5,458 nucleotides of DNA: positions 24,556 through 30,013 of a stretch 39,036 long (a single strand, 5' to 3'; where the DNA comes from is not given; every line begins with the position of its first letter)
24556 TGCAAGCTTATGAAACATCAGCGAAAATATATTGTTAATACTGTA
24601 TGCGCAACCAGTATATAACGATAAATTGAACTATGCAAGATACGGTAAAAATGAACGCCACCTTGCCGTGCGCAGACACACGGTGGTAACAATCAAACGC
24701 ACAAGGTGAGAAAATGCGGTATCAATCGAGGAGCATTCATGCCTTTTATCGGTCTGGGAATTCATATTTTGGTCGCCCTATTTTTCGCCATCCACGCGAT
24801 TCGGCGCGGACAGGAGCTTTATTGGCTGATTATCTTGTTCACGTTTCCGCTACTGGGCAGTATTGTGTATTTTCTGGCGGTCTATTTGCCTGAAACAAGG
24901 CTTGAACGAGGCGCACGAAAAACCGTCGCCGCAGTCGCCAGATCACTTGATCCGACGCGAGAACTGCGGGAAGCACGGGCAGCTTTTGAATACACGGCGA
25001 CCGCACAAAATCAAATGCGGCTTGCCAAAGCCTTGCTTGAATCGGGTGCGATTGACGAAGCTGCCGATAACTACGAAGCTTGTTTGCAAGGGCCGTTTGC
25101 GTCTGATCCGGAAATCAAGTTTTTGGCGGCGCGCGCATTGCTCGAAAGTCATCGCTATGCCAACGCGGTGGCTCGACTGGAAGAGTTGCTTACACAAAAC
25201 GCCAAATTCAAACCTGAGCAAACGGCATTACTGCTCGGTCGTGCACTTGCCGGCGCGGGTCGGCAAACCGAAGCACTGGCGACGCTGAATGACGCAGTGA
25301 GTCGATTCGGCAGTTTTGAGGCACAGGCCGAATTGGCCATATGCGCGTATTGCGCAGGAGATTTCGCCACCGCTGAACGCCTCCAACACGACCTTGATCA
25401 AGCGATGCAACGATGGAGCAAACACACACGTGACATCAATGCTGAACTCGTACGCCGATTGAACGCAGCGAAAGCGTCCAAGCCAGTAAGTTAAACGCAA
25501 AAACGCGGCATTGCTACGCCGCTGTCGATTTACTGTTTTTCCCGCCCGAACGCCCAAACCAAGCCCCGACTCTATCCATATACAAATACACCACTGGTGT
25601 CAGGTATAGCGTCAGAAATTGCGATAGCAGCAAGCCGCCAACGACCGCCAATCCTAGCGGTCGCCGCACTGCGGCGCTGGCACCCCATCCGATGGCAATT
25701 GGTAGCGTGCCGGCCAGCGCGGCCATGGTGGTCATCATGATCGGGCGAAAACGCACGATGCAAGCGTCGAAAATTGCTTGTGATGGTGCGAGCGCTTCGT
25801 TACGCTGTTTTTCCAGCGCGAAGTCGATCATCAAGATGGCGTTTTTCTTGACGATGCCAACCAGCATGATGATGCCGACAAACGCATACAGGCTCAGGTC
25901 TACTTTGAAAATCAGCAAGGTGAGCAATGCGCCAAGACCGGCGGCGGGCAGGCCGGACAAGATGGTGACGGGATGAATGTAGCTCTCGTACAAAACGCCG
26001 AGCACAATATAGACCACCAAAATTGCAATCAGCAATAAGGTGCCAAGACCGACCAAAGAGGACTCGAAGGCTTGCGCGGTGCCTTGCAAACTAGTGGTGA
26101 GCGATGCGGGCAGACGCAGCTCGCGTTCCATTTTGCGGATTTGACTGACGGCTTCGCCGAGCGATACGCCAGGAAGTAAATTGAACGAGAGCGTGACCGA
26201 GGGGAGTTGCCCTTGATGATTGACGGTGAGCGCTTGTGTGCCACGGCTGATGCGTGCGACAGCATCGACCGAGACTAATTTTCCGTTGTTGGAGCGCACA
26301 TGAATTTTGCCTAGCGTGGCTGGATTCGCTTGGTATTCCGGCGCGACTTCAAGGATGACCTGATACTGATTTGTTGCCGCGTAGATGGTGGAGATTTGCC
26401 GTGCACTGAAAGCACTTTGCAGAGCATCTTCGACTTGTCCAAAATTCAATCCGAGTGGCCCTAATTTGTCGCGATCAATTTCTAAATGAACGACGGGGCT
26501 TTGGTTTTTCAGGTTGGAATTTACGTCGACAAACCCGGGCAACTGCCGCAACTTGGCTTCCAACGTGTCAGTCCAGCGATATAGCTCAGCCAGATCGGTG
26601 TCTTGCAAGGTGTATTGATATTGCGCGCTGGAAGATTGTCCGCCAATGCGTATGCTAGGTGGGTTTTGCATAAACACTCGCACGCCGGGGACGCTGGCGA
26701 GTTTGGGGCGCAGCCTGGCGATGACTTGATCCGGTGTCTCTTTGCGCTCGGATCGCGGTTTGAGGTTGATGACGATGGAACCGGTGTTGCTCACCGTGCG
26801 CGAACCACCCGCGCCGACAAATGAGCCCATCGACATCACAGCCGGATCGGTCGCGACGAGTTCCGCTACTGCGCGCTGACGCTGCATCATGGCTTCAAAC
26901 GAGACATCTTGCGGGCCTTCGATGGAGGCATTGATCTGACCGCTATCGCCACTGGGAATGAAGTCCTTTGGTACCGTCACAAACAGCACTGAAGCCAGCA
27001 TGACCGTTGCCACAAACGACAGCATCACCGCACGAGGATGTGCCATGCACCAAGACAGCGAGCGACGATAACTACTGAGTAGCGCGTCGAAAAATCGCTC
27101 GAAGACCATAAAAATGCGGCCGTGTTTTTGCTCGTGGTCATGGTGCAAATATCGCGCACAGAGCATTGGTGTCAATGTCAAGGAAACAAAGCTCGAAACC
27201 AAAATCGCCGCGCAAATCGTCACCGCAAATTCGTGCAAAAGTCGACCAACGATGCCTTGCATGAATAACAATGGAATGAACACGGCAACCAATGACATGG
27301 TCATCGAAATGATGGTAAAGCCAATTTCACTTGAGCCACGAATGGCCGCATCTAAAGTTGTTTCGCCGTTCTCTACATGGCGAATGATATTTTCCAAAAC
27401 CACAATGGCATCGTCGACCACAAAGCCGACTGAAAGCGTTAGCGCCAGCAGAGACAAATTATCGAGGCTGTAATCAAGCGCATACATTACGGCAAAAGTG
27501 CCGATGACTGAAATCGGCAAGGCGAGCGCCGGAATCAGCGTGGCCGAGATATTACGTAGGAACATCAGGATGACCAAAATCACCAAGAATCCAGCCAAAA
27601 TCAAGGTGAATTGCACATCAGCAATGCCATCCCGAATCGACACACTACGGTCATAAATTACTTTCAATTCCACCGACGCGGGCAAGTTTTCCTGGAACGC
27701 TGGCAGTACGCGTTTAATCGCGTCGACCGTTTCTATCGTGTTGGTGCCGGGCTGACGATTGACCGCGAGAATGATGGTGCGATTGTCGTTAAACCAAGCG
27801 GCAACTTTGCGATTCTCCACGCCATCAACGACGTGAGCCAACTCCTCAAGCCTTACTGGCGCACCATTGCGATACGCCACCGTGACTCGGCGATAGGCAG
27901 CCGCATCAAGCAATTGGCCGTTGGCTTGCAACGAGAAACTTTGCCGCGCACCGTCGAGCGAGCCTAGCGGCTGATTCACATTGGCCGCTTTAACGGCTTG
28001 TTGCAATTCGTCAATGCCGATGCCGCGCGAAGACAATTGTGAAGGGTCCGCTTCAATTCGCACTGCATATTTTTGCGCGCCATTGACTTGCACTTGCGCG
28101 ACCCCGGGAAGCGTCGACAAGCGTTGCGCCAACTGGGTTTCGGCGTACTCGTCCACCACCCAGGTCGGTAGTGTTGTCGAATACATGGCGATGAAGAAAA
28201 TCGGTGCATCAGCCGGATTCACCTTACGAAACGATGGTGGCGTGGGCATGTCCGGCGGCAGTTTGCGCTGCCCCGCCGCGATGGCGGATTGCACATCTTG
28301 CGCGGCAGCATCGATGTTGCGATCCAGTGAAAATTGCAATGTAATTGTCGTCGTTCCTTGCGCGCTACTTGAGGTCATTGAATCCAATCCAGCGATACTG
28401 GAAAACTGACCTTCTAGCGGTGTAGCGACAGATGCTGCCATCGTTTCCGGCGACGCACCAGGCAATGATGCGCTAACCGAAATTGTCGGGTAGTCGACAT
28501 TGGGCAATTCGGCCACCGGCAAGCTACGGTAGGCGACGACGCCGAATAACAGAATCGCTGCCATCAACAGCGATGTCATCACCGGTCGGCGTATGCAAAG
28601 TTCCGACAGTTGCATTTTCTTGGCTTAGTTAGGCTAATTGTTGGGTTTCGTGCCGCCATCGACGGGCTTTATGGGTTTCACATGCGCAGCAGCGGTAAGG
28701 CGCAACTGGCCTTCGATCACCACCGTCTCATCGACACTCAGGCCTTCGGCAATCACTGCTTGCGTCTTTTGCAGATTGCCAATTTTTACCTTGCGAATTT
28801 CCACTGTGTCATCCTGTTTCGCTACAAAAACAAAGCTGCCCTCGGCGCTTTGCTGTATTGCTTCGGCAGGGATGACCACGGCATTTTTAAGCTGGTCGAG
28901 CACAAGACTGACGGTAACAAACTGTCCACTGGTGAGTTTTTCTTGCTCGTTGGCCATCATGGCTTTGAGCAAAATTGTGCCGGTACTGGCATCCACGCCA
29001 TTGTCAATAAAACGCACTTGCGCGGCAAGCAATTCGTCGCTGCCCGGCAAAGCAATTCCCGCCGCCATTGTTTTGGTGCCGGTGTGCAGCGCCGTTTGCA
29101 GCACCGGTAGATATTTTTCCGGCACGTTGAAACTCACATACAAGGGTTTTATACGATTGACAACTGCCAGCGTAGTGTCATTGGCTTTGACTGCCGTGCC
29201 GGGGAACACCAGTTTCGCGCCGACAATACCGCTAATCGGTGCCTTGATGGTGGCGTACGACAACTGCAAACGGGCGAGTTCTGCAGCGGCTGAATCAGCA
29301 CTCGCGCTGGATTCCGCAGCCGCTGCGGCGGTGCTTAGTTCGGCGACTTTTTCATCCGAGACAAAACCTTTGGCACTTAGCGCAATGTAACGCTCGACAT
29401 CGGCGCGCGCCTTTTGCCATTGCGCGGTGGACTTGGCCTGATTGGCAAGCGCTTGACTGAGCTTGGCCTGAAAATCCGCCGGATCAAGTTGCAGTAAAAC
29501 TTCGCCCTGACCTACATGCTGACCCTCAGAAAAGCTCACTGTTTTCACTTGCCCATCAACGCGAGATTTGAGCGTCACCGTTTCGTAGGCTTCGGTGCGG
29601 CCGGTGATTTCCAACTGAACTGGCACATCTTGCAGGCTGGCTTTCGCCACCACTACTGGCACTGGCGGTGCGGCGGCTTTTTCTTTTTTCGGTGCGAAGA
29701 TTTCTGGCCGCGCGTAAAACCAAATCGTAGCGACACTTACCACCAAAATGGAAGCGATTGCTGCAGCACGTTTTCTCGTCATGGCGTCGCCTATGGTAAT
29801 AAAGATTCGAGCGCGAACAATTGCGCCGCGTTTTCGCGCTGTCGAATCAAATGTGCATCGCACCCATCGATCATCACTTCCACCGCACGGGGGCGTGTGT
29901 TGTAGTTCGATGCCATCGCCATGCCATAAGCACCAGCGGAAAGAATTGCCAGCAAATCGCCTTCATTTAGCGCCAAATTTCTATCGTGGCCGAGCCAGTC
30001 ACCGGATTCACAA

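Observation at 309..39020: Hyper-abundant ~25-bp motif (TTRAC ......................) scattered through genes and spacers on both strands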

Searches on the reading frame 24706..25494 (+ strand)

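Call 10: search_protein_families(library=ncbifam, proteins=[window:24706-25494:+], max_evalue=0.00001)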
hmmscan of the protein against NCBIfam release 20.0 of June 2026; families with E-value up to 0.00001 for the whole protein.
window:24706-25494:+ (262 aa): 0 families

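Call 49: search_protein_families(library=pfam, proteins=[window:24706-25494:+], max_evalue=0.001)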
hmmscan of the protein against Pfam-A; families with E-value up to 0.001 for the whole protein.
window:24706-25494:+ (262 aa): 3 families
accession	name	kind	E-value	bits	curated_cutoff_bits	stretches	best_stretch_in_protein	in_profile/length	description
PF14559.12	TPR_19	-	5.4e-07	30.3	25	1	110-175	1-64/68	Tetratricopeptide repeat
PF13428.12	TPR_14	-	1.9e-05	25.3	23.5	0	174-211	4-42/44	Tetratricopeptide repeat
PF13432.12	TPR_16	-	2.1e-05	25.3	32.7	1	140-199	2-59/65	Tetratricopeptide repeat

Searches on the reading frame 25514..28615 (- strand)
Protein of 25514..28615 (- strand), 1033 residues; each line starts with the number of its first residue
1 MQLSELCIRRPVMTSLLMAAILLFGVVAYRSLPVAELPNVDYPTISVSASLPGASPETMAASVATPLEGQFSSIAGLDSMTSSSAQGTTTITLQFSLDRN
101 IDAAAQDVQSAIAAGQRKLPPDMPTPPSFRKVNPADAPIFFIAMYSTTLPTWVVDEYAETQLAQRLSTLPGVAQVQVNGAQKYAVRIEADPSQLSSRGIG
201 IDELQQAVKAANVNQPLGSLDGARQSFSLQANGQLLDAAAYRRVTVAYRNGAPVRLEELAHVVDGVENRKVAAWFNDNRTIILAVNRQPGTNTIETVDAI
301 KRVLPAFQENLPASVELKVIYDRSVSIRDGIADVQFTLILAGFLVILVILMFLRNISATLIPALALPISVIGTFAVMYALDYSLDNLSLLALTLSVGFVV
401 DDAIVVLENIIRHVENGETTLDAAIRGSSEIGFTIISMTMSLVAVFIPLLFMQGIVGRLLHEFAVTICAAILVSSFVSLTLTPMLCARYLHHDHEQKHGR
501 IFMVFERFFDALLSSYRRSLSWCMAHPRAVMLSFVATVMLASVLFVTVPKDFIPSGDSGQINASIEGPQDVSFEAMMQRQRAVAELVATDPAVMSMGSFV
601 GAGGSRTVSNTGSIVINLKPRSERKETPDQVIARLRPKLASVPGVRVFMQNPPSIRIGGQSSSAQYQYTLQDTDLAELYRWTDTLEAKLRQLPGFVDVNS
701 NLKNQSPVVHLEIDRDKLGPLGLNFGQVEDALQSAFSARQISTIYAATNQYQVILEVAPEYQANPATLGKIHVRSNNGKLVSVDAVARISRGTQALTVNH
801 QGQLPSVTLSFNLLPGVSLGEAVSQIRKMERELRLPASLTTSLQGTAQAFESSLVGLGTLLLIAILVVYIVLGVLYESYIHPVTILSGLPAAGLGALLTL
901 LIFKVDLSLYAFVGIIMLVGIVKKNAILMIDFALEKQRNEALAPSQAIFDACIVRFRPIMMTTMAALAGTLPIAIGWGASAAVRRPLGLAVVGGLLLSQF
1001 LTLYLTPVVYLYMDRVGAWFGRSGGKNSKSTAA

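Call 10: search_protein_families(library=ncbifam, proteins=[window:25514-28615:-], max_evalue=0.00001)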
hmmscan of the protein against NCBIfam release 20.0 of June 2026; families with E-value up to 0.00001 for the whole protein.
window:25514-28615:- (1033 aa): 18 families
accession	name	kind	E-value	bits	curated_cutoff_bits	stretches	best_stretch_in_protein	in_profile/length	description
NF033617.1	RND_permease_2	subfamily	0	1235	1250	1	4-1015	1-1009/1009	multidrug efflux RND transporter permease subunit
NF007798.0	PRK10503.1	equivalog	0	1174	1584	1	4-1022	13-1031/1040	MdtB/MuxB family multidrug efflux RND transporter permease subunit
NF007905.0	PRK10614.1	equivalog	0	1141.9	1774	1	1-1021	1-1016/1025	multidrug efflux RND transporter permease subunit MdtC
NF000282.2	RND_permease_1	subfamily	1.7e-208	695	1250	1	5-1014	2-1028/1029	multidrug efflux RND transporter permease subunit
TIGR00915.1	2A0602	subfamily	1.1e-187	626.1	940.35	1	4-1015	2-1030/1050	efflux RND transporter permease subunit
NF007133.0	PRK09579.1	equivalog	7.8e-166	553.4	1763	1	1-1015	1-1004/1017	multidrug efflux RND transporter permease subunit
NF007131.0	PRK09577.1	equivalog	6.2e-147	491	1768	1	6-1018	4-1027/1045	multidrug efflux RND transporter permease subunit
NF007842.1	PRK10555.1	equivalog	2.7e-142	475.8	1854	1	5-1015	3-1028/1036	multidrug efflux RND transporter permease AcrD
NF000037.1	RND_perm_OqxB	exception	5.4e-127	425.1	2200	1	1-1014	1-1035/1050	multidrug efflux RND transporter permease subunit OqxB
TIGR00914.1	2A0601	subfamily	4.2e-116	389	701.45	1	16-1013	18-1035/1051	CusA/CzcA family heavy metal efflux RND transporter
NF011706.2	PRK15127.1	equivalog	3.3e-115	386.1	2150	1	6-1015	4-1031/1049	multidrug efflux RND transporter permease subunit AcrB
TIGR00921.1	2A067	subfamily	2e-09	36.1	351.9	1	252-487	109-344/733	hydrophobe/amphiphile efflux-3 (HAE3) family transporter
NF009583.0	PRK13024.1-3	subfamily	4.1e-09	35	721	1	315-547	259-482/755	protein translocase subunit SecDF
TIGR01129.1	secD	equivalog_domain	3e-08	33.2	244.4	1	315-485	228-396/397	protein translocase subunit SecD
NF009585.0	PRK13024.1-5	equivalog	7.9e-07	27.4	1037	1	341-496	503-654/993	protein translocase subunit SecDF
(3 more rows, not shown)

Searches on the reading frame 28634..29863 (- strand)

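Call 10: search_protein_families(library=ncbifam, proteins=[window:28634-29863:-], max_evalue=0.00001)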
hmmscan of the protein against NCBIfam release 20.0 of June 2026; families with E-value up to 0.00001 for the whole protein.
window:28634-29863:- (409 aa): 20 families
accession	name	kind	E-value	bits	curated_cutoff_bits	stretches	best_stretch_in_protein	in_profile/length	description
TIGR01730.1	RND_mfp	subfamily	5.1e-74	249.1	94.9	1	70-397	1-321/322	efflux RND transporter periplasmic adaptor subunit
NF008589.1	PRK11556.1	equivalog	6.3e-72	242.6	391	1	61-400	50-390/392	MdtA/MuxA family multidrug efflux RND transporter periplasmic adaptor subunit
NF045904.1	RND-peri-MexE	equivalog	4.4e-50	170.7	714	1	61-397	29-368/390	multidrug efflux RND transporter periplasmic adaptor subunit MexE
NF033138.2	RND-peri-MexC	equivalog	6.1e-48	163.8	625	1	28-398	1-372/375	MexC family multidrug efflux RND transporter periplasmic adaptor subunit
NF007132.1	PRK09578.1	equivalog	1.7e-46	158.8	512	1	47-399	19-377/396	MexX/AxyX family multidrug efflux RND transporter periplasmic adaptor subunit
NF000272.2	OqxA_adapt_sub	exception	5.6e-37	127.6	835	1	63-387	34-368/391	multidrug efflux RND transporter periplasmic adaptor subunit OqxA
TIGR00999.1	8a0102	subfamily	1.8e-34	119.1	319.3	1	114-389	1-270/271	CzcB/NccB family metal efflux transporter periplasmic adaptor subunit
NF011604.1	PRK15030.1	equivalog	2.7e-34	118.8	765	1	66-396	38-374/397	multidrug efflux RND transporter periplasmic adaptor subunit AcrA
NF007362.0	PRK09859.1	equivalog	9.5e-34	117.1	738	1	61-396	27-370/385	multidrug transporter subunit MdtE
NF033834.1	RND_adapt_MexA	exception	1.7e-33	116.3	750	1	30-398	3-361/373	multidrug efflux RND transporter periplasmic adaptor subunit MexA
TIGR00998.1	8a0101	subfamily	1.4e-15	57.1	390.8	2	95-157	42-104/334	EmrA/EmrK family multidrug efflux transporter periplasmic adaptor subunit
NF007850.1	PRK10559.1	equivalog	1.9e-15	56.8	400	1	95-332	40-269/303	p-hydroxybenzoic acid efflux pump subunit AaeA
NF007785.0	PRK10476.1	equivalog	1.7e-13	50.2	376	1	94-155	47-108/347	multidrug transporter subunit MdtN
NF045680.1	DiMtlExpIhpB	equivalog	1.8e-13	50.2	450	1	201-381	135-306/326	divalent metal ion exporter adaptor subunit IhpB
NF002939.0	PRK03598.1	equivalog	7.4e-13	48.4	393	1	95-156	44-105/332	secretion protein HlyD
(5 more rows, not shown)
